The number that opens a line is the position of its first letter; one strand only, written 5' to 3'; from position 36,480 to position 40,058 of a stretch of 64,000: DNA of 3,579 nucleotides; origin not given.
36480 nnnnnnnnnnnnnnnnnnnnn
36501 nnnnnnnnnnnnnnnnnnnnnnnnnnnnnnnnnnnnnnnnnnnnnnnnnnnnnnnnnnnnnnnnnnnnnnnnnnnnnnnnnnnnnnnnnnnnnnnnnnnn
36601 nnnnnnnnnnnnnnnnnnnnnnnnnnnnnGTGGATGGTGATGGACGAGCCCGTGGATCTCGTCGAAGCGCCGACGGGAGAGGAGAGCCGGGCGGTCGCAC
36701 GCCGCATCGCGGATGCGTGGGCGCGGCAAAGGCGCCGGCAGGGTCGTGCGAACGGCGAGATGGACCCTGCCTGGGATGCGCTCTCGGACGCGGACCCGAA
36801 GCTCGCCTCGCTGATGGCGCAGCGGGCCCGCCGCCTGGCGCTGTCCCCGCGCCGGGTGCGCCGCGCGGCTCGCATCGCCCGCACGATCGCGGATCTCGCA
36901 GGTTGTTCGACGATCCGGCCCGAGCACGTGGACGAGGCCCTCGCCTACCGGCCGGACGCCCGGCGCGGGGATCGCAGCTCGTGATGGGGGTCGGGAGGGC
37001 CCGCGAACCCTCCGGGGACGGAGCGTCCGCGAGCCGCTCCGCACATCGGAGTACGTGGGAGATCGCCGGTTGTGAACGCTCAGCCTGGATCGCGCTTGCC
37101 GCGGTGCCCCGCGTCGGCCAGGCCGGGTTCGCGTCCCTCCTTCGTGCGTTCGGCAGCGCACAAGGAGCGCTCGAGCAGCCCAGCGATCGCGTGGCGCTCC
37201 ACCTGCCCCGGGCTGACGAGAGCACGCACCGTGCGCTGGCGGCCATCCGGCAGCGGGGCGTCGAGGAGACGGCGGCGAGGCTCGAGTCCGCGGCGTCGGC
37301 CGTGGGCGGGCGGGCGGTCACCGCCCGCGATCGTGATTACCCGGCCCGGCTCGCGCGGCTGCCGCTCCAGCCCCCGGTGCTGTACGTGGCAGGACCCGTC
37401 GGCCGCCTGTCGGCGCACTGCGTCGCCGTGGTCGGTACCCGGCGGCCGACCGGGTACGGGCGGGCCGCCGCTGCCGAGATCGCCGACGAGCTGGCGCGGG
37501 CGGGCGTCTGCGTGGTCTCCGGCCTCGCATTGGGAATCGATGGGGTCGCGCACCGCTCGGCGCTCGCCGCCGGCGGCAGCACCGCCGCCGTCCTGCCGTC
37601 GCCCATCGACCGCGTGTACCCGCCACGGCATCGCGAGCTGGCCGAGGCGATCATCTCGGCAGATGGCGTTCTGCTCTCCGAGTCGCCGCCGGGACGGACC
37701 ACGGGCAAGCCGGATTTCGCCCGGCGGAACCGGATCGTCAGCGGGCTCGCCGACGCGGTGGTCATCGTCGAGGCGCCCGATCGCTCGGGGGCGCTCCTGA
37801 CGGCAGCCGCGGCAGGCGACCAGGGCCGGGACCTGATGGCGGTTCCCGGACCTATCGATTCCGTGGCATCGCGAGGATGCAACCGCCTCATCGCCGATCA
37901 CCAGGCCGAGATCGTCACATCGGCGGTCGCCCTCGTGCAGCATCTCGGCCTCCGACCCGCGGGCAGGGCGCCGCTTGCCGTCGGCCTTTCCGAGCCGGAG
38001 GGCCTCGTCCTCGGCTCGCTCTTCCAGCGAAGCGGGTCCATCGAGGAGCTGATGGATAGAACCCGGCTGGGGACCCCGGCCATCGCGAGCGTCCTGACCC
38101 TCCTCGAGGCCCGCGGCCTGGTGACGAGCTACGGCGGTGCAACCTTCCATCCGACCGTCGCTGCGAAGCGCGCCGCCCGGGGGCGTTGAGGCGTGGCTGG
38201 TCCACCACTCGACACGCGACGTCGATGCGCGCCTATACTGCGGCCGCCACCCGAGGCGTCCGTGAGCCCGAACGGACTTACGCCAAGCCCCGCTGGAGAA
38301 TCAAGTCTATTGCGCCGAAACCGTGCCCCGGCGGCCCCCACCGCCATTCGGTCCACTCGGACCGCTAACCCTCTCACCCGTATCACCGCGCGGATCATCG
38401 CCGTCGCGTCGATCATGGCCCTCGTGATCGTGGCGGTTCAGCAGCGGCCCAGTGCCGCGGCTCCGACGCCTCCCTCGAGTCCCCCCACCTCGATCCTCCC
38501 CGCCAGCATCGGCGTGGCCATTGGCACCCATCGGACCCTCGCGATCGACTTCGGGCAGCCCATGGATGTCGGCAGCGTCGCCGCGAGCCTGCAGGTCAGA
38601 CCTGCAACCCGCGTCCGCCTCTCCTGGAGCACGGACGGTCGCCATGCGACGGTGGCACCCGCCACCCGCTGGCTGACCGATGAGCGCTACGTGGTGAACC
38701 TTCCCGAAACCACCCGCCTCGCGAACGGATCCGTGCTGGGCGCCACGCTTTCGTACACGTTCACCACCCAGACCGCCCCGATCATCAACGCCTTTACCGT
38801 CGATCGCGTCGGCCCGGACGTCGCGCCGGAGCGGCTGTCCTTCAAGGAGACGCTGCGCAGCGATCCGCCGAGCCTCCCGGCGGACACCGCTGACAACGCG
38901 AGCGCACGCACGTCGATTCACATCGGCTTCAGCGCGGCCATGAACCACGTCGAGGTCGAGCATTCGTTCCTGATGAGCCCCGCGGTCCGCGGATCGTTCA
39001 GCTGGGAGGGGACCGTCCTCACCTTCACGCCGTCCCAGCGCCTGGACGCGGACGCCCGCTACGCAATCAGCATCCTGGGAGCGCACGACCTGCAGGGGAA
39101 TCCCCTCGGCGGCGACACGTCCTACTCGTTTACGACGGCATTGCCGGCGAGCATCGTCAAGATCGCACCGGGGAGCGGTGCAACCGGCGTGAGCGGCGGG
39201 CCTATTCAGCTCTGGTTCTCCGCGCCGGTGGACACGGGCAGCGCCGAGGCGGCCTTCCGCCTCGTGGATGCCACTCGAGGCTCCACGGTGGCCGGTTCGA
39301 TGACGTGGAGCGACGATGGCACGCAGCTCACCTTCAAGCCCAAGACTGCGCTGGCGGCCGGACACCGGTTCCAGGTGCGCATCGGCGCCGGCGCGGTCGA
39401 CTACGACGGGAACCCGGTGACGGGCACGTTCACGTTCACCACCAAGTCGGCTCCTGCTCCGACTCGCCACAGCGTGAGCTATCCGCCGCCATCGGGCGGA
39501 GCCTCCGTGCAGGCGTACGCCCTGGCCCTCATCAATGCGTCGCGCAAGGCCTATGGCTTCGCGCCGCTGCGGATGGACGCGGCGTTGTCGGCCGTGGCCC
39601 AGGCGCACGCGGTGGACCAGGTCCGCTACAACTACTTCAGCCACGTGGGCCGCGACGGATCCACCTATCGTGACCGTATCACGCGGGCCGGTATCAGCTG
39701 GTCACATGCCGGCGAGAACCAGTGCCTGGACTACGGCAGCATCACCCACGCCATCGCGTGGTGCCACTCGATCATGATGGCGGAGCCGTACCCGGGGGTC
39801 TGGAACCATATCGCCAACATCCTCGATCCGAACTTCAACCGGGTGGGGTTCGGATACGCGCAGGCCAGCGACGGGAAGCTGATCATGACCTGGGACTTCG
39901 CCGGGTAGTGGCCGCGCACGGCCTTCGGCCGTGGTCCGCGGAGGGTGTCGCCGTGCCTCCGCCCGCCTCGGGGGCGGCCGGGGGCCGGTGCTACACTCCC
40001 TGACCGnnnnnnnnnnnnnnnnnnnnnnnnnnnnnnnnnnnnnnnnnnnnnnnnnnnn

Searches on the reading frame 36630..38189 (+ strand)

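Call 28: search_protein_families(library=pfam, proteins=[window:36630-38189:+], max_evalue=0.001)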
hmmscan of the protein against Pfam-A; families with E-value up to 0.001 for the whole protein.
window:36630-38189:+ (519 aa): 3 families
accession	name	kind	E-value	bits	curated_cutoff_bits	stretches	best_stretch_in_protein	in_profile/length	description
PF02481.21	DNA_processg_A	-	1.7e-69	233.6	29.6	1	227-430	7-211/212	DNA recombination-mediator protein A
PF21102.3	DprA_N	-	1.4e-05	25.2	22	1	149-183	3-37/64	DprA-like N-terminal HHH domain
PF18306.6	LDcluster4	-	0.00044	20.3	26.3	0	265-403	4-121/151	SLOG cluster4 family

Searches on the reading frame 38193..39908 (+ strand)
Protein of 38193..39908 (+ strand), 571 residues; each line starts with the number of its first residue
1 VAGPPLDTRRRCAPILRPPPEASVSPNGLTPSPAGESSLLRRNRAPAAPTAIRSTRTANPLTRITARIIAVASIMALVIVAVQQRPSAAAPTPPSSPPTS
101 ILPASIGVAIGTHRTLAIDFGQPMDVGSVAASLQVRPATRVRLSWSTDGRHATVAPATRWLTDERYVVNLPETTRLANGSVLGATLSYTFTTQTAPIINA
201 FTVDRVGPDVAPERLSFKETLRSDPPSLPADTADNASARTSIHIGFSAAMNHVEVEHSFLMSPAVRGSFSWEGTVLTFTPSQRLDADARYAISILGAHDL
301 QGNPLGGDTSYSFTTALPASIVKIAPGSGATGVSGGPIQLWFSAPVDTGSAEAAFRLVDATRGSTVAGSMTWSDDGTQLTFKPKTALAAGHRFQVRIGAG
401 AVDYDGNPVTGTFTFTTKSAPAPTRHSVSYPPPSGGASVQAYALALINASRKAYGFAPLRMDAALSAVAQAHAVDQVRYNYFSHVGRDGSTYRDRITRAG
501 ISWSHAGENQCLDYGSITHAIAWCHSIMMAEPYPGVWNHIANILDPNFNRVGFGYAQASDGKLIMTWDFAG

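Call 28: search_protein_families(library=pfam, proteins=[window:38193-39908:+], max_evalue=0.001)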
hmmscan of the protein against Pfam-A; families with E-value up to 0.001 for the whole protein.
window:38193-39908:+ (571 aa): 4 families
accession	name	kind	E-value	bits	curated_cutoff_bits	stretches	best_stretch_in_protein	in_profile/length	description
PF13205.12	Big_5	-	2.3e-41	141.2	23.6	3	319-417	5-105/105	Bacterial Ig-like domain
PF00188.32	CAP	-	8.1e-14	52.9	21.1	1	444-563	1-110/117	Cysteine-rich secretory protein family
PF17964.7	Big_10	-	3.7e-07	31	22.9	1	264-397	31-158/164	Bacterial Ig domain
PF04234.18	CopC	-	9.9e-06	26.9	23.3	1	320-416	3-91/92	CopC domain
